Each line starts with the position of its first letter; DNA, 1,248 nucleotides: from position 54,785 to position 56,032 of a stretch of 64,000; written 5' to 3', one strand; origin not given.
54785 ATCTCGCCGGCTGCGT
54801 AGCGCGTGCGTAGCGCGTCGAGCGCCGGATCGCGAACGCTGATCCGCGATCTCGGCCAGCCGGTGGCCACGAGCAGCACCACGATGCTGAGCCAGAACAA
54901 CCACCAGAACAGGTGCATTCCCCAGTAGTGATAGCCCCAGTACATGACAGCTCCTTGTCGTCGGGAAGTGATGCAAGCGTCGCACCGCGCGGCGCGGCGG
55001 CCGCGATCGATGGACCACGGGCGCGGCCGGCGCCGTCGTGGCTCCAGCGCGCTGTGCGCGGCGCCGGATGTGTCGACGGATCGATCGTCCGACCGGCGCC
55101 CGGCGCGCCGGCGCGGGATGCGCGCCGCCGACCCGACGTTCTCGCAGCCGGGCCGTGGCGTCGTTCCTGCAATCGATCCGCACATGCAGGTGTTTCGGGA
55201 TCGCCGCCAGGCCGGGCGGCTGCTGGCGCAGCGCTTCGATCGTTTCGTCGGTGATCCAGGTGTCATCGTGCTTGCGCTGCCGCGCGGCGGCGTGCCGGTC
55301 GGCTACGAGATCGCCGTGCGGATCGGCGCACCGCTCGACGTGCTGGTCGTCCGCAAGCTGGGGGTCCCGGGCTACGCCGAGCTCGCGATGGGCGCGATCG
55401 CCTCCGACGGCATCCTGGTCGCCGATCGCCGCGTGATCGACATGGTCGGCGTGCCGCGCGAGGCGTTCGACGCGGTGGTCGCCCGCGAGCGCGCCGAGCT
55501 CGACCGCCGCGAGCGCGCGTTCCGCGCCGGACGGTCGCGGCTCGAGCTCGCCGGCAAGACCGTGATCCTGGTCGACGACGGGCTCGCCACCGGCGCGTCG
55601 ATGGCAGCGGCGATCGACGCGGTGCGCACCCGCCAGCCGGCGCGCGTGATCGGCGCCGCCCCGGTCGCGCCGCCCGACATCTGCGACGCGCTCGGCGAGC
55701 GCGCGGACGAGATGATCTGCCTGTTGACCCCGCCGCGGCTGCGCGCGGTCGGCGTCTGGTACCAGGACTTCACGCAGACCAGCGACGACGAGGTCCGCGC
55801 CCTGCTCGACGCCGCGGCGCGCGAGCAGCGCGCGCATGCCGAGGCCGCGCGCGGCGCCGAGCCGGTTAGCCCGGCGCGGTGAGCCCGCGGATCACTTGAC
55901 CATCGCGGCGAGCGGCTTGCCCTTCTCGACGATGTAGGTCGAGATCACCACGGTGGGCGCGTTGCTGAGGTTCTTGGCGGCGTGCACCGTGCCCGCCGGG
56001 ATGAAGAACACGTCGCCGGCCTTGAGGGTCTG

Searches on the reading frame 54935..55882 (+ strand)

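Call 71: search_protein_families(library=pfam, proteins=[window:54935-55882:+], max_evalue=0.0001)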
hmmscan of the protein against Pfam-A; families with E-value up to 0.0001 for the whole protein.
window:54935-55882:+ (315 aa): 1 family
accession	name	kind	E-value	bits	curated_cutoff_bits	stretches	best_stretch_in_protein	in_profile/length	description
PF00156.33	Pribosyltran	-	7.8e-15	55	26.3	1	93-246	15-126/158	Phosphoribosyl transferase domain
